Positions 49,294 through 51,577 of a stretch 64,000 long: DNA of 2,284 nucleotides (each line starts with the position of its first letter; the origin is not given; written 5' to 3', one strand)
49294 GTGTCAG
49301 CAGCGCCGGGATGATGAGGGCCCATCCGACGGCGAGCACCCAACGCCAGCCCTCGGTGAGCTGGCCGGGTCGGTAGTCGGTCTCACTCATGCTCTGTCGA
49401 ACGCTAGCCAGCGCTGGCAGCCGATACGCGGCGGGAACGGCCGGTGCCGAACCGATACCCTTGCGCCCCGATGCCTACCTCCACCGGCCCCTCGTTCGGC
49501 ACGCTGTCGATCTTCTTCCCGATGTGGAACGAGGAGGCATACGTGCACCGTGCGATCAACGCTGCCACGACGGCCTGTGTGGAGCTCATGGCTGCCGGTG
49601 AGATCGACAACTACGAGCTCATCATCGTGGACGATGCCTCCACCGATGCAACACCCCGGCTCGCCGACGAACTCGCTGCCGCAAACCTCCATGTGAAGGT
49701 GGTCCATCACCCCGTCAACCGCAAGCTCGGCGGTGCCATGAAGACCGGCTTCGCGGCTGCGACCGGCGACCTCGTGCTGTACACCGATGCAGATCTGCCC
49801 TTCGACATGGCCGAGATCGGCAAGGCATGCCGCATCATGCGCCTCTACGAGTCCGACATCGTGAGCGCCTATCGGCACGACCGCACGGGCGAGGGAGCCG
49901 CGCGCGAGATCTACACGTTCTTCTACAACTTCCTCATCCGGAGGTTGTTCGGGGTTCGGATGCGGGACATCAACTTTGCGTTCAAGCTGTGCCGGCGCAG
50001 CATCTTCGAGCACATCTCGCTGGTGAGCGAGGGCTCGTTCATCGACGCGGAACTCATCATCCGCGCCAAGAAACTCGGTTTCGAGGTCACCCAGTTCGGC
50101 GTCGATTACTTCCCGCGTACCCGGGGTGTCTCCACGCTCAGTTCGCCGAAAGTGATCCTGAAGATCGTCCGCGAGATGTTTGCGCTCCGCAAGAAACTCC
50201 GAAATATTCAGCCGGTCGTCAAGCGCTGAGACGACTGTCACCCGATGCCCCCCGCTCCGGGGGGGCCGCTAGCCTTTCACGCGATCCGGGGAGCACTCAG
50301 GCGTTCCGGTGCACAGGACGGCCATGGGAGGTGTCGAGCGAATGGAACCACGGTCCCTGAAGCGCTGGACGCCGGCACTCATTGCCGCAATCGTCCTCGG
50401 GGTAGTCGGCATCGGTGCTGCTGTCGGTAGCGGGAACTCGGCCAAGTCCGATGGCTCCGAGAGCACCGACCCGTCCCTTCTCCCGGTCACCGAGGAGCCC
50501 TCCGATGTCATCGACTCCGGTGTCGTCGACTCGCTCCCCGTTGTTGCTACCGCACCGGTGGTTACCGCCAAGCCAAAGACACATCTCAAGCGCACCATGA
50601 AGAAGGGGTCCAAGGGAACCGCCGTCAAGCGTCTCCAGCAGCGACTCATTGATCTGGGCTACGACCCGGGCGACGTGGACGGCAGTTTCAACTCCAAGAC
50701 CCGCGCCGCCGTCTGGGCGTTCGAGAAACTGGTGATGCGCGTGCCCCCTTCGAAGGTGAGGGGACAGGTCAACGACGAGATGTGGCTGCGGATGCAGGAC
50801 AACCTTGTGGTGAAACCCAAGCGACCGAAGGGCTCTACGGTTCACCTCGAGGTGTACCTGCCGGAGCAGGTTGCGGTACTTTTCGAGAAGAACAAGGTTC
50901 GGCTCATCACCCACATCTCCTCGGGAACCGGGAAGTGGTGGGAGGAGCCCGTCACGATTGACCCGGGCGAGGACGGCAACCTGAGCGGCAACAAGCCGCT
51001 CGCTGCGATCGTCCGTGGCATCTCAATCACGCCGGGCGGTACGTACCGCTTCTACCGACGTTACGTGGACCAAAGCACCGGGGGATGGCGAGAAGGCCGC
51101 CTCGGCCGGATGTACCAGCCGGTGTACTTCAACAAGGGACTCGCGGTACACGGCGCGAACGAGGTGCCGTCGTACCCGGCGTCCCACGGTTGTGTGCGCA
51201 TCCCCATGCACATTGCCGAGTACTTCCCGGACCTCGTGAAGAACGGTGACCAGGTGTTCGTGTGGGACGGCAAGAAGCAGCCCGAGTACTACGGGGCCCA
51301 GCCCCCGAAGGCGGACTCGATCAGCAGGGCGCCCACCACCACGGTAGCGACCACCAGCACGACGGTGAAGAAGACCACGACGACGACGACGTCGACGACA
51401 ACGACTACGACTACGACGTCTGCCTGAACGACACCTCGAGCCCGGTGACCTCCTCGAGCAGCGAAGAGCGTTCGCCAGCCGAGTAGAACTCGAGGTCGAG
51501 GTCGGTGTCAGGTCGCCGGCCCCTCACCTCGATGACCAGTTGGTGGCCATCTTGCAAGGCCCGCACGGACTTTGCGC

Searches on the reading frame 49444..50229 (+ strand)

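Call 40: search_protein_families(library=pfam, proteins=[window:49444-50229:+], max_evalue=0.01)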
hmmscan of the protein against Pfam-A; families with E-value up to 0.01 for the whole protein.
window:49444-50229:+ (261 aa): 4 families
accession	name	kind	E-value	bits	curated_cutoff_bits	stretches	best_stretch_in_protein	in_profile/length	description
PF00535.33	Glycos_transf_2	-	3.4e-28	99.1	23.3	1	22-191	1-167/168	Glycosyl transferase family 2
PF10111.15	Glyco_tranf_2_2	-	0.00018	21.6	27.3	1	55-119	28-93/276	Glycosyltransferase like family 2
PF13641.12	Glyco_tranf_2_3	-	0.0026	18.3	27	1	22-118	4-97/230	Glycosyltransferase like family 2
PF13506.12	Glyco_transf_21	-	0.0068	16.3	21.7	0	90-179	14-102/174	Glycosyl transferase family 21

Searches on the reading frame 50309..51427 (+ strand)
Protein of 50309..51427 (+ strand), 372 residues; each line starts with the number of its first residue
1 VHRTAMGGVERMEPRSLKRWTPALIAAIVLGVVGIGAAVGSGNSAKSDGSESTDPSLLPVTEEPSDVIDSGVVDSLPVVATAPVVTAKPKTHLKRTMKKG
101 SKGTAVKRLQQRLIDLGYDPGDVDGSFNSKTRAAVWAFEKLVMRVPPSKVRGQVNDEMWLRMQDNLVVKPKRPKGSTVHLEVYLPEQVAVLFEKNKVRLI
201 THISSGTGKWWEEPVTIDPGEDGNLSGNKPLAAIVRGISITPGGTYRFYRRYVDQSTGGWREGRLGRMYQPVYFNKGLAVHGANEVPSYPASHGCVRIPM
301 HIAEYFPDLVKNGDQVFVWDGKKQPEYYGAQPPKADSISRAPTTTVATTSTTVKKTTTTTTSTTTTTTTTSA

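Call 40: search_protein_families(library=pfam, proteins=[window:50309-51427:+], max_evalue=0.01)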
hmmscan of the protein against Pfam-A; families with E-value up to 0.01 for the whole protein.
window:50309-51427:+ (372 aa): 2 families
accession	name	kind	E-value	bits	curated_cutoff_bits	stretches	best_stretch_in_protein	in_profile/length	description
PF03734.19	YkuD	-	6.8e-10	40.1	23.4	1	179-318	3-146/146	L,D-transpeptidase catalytic domain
PF01471.23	PG_binding_1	-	7.9e-09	36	23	1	103-140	2-39/57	Putative peptidoglycan binding domain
